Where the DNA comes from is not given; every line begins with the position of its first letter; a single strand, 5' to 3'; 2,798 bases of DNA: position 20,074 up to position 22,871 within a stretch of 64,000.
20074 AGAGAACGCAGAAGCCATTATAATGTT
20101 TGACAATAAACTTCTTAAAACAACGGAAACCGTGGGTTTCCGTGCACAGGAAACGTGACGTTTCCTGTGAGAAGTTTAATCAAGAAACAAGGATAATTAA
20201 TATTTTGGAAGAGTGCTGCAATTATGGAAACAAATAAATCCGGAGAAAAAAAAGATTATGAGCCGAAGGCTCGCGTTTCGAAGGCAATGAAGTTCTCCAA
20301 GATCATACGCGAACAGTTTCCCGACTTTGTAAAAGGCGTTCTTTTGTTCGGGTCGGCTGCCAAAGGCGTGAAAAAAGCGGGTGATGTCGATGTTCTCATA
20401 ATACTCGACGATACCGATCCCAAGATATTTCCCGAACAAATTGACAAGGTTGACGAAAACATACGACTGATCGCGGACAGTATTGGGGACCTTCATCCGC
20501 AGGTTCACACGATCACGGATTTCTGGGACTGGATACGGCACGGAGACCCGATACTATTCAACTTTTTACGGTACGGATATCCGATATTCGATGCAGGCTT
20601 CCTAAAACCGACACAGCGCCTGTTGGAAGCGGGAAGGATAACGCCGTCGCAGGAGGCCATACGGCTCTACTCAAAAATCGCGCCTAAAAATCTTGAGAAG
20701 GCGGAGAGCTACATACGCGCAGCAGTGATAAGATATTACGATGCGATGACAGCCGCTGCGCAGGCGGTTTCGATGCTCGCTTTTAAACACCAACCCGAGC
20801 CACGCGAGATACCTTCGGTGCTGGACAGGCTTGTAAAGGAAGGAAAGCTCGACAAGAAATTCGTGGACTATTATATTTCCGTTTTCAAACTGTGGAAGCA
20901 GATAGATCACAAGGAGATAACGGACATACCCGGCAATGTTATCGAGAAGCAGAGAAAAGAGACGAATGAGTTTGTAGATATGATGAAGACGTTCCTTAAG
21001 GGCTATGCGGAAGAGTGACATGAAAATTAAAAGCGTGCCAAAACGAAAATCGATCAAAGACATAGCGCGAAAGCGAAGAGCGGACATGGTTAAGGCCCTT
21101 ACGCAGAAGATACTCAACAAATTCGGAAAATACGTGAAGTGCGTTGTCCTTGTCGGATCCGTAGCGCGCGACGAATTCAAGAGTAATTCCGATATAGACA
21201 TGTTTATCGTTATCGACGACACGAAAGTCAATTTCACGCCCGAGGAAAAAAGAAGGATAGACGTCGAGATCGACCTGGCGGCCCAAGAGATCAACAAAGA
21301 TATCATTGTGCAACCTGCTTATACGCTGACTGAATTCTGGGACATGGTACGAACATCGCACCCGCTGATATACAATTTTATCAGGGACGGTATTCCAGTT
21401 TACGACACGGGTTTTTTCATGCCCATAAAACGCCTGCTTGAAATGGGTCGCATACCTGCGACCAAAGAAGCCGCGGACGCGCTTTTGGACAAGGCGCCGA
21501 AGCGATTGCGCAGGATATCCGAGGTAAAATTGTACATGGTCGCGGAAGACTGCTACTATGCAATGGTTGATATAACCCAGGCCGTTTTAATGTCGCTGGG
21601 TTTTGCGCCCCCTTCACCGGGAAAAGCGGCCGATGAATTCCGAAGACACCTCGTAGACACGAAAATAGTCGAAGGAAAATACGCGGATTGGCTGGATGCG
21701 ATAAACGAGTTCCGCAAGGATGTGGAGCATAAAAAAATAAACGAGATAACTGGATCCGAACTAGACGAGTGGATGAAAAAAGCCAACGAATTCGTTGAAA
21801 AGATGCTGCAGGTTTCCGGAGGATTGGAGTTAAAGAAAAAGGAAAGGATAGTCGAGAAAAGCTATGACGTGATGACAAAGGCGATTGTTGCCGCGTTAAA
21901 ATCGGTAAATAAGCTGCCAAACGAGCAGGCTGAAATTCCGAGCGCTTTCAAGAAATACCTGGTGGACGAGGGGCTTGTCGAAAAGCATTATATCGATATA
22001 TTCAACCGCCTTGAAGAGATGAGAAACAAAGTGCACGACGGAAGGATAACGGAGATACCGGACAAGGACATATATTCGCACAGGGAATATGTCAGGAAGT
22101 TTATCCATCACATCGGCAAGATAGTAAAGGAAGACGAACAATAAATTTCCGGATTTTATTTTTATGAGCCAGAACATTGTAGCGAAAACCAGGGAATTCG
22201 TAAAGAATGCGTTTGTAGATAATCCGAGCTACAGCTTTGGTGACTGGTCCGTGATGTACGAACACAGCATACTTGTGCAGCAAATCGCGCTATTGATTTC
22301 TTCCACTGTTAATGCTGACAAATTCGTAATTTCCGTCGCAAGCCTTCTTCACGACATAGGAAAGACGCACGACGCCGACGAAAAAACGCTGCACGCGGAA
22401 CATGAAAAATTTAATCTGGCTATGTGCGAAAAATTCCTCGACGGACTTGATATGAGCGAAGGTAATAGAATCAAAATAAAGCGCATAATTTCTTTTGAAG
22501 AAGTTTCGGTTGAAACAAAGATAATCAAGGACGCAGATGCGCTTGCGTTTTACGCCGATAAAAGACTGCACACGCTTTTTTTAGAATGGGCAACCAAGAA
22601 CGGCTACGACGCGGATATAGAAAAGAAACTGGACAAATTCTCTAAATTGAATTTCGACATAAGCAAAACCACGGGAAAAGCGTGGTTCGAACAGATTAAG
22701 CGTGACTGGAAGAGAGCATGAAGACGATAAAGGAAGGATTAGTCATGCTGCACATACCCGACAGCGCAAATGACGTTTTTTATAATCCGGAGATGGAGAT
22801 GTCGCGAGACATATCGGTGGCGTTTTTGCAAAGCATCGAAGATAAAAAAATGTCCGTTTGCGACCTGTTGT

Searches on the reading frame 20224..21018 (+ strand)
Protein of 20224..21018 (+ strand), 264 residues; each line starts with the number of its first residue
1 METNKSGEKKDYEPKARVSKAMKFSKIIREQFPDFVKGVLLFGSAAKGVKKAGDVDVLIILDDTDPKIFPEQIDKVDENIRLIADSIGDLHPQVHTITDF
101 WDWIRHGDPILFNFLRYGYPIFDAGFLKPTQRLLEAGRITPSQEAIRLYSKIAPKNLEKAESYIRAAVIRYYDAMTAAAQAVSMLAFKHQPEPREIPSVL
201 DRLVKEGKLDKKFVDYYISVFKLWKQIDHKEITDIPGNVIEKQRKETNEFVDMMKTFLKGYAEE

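Call 34: search_protein_families(library=pfam, proteins=[window:20224-21018:+], max_evalue=0.1)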
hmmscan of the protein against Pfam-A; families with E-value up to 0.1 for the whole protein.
window:20224-21018:+ (264 aa): 4 families
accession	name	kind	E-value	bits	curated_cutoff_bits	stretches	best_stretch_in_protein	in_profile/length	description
PF01909.29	NTP_transf_2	-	2.2e-08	34.8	21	1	22-101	2-78/93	Nucleotidyltransferase domain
PF18765.7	Polbeta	-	0.00032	21.3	26.9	1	35-115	12-81/93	Polymerase beta, Nucleotidyltransferase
PF06356.17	DUF1064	-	0.0045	17.8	24.7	1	169-250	22-97/117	Protein of unknown function (DUF1064)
PF14792.12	DNA_pol_B_palm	-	0.043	14.5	25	1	37-66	23-54/113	DNA polymerase beta palm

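Call 35: search_protein_families(library=ncbifam, proteins=[window:20224-21018:+], max_evalue=0.1)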
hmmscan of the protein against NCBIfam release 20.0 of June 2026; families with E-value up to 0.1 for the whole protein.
window:20224-21018:+ (264 aa): 3 families
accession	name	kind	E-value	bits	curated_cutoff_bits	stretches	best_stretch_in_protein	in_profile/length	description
NF012212.1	ANT_9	subfamily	1.4e-05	24.5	340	1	20-89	5-72/249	aminoglycoside nucleotidyltransferase ANT(9)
NF047752.1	MntA_antitoxin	equivalog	0.013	15.4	60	1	34-74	6-37/106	type VII toxin-antitoxin system MntA family adenylyltransferase antitoxin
NF051895.1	anti_phage_HalB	equivalog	0.048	13.2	190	1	40-73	3-38/211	anti-phage Hailong system nucleotidyltransferase HalB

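Call 81: search_solved_structures(query=window:20224-21018:+, max_evalue=0.1)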
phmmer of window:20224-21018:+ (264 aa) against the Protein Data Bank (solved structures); distinct sequences matched with E-value up to 0.1: 1.
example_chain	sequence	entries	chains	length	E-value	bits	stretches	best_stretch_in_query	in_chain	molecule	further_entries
5mfi_A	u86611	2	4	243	0.062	16.3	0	121-169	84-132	YIII(Dq.V2)4CqI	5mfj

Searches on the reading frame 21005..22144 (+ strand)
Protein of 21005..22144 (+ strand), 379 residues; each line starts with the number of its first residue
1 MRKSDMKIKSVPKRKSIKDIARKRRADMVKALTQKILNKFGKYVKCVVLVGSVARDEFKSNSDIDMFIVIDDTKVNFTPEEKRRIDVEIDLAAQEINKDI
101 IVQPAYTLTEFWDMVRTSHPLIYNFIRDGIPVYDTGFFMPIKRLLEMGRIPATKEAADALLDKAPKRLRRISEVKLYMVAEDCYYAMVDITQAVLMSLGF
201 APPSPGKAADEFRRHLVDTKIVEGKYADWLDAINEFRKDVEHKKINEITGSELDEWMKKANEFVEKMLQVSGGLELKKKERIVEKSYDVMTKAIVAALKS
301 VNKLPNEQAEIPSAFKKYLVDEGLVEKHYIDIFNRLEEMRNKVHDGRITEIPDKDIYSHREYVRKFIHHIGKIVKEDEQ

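Call 34: search_protein_families(library=pfam, proteins=[window:21005-22144:+], max_evalue=0.1)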
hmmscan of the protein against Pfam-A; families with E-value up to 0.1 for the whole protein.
window:21005-22144:+ (379 aa): 8 families
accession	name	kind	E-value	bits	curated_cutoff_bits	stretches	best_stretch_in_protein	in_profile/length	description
PF01909.29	NTP_transf_2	-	1.8e-08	35.1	21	1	35-95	6-63/93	Nucleotidyltransferase domain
PF18765.7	Polbeta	-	6.2e-08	33.1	26.9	1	35-100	2-64/93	Polymerase beta, Nucleotidyltransferase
PF22600.2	MTPAP-like_central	-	1.2e-05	25.8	27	1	8-84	5-79/139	Poly(A) RNA polymerase, mitochondrial-like, central palm domain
PF05168.19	HEPN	-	0.00019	22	22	1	255-374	3-111/117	HEPN domain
PF03445.19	DUF294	-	0.0021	18.4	21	1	42-80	47-78/138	Putative nucleotidyltransferase DUF294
PF18937.5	DUF5685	-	0.044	13.6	26.7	0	208-282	173-249/272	Family of unknown function (DUF5685)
PF22278.2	DUF6958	-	0.055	14.2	27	0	277-316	11-49/90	Family of unknown function (DUF6958)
PF23430.1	DUF7117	-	0.067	13.2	28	0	230-293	155-217/232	Family of unknown function (DUF7117)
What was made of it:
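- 21005..22144 (+): NT2: 379-aa paralogue of NT1 (nucleotidyltransferase plus a HEPN-like helical domain). It overlaps NT1 by 14 nt. Pfam NTP_transf_2 at 35.1 bits and HEPN at 22.0 bits, exactly at its cut-off (call 34).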

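Call 35: search_protein_families(library=ncbifam, proteins=[window:21005-22144:+], max_evalue=0.1)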
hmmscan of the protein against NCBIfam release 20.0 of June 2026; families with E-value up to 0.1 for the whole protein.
window:21005-22144:+ (379 aa): 7 families
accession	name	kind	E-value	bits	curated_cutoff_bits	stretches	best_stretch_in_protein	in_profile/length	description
NF033061.1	ANT_4p_I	equivalog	4.1e-08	33.1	350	1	19-139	5-118/253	ANT(4')-I family aminoglycoside nucleotidyltransferase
NF000181.1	ANT_4p_Ia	exception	1.7e-07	30.9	500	1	20-137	7-114/253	aminoglycoside O-nucleotidyltransferase ANT(4')-Ia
NF047752.1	MntA_antitoxin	equivalog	5.2e-05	23.1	60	1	43-94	6-52/106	type VII toxin-antitoxin system MntA family adenylyltransferase antitoxin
NF051895.1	anti_phage_HalB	equivalog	5.4e-05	22.9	190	1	47-76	2-31/211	anti-phage Hailong system nucleotidyltransferase HalB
NF012212.1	ANT_9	subfamily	0.00029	20.2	340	1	34-126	11-101/249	aminoglycoside nucleotidyltransferase ANT(9)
NF000079.1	ANT_4p_Ib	exception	0.0027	17.4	500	1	19-75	8-64/256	aminoglycoside O-nucleotidyltransferase ANT(4')-Ib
NF001366.0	PRK00275.1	equivalog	0.0071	14.3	1299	1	17-76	49-110/895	[protein-PII] uridylyltransferase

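Call 80: search_solved_structures(query=window:21005-22144:+, max_evalue=0.1)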
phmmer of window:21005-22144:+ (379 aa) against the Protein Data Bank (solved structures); distinct sequences matched with E-value up to 0.1: 10.
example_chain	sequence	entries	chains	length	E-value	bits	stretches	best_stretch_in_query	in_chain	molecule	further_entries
6p01_A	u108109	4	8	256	4.5e-05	26.2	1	21-139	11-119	Kanamycin nucleotidyltransferase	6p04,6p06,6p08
6nlt_A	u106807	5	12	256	0.00016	24.3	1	21-139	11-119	Kanamycin nucleotidyltransferase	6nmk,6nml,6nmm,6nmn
1kan_A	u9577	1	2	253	0.00018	24.2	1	21-139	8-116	KANAMYCIN NUCLEOTIDYLTRANSFERASE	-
6un8_A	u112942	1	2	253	0.00019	24.2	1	21-139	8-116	Aminoglycoside NucleotidylTransferase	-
1kny_A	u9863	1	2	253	0.0002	24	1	21-139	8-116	KANAMYCIN NUCLEOTIDYLTRANSFERASE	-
9xbd_E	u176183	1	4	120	0.00033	23.3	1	28-130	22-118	Nucleotidyltransferase domain-containing protein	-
7f20_A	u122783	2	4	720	0.052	16.1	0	230-264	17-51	L-lactate oxidase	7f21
7f22_A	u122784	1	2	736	0.054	16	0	230-264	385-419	L-lactate oxidase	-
5ze7_B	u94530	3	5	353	0.059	15.9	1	107-168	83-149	UDP-glucose:tetrahydrobiopterin glucosyltransferase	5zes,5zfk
5zer_A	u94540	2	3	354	0.059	15.9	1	107-168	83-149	UDP-glucose:tetrahydrobiopterin glucosyltransferase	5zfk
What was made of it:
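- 21005..22144 (+): The closest solved relative is kanamycin nucleotidyltransferase 6p01, E 4.5e-5 (call 80).
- NT1 and NT2 resemble small-molecule or protein nucleotidyltransferases (kanamycin NTase, MntA), not polymerases (calls 35, 80).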

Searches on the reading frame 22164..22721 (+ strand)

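Call 34: search_protein_families(library=pfam, proteins=[window:22164-22721:+], max_evalue=0.1)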
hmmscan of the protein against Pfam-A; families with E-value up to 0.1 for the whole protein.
window:22164-22721:+ (185 aa): 2 families
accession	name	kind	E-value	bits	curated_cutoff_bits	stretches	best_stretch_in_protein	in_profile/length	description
PF01966.28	HD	-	1.5e-09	38.5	22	1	32-128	2-114/116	HD domain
PF23386.1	NPP-6_helical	-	0.0055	16.6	27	1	2-129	57-183/209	NPP-6, helical domain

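Call 35: search_protein_families(library=ncbifam, proteins=[window:22164-22721:+], max_evalue=0.1)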
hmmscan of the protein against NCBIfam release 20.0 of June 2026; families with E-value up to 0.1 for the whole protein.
window:22164-22721:+ (185 aa): 12 families
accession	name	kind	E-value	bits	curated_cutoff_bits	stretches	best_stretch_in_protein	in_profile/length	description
TIGR00277.1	HDIG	domain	1.1e-10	41.2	27.6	1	31-91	5-68/84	HDIG domain-containing metalloprotein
NF009343.0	PRK12703.1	equivalog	2.6e-06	26.5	434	1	29-71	186-228/339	tRNA (cytidine(56)-2'-O)-methyltransferase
TIGR03319.1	RNase_Y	equivalog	5.7e-05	21.8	454.35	1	31-79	330-378/514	ribonuclease Y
NF009345.0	PRK12705.1-2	equivalog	8.3e-05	21.3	904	1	31-81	325-375/509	hypothetical protein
TIGR02578.2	cas_TM1811_Csm1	equivalog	0.00082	18.1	170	1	56-134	4-82/753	type III-A CRISPR-associated protein Cas10/Csm1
NF005519.0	PRK07152.1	equivalog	0.0031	16.5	315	1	31-81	197-247/361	nicotinate-nucleotide adenylyltransferase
NF002829.0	PRK03007.1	equivalog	0.0065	15.4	385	1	34-67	70-103/425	deoxyguanosinetriphosphate triphosphohydrolase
NF045665.1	NTPtran_DVU1551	equivalog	0.011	14.8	315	1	31-75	218-267/359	DVU_1551 family NTP transferase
TIGR02692.1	tRNA_CCA_actino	equivalog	0.012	14.3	438.8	1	31-95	259-325/466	CCA tRNA nucleotidyltransferase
TIGR00295.1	TIGR00295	hypoth_equivalog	0.03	14.1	172.35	0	31-73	14-63/164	TIGR00295 family protein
NF009344.0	PRK12705.1-1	equivalog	0.036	12.7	831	1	32-79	389-436/572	hypothetical protein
TIGR02621.3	cas3_GSU0051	exception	0.046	12.5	400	1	18-82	658-725/854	type I-G CRISPR-associated helicase/endonuclease Cas3g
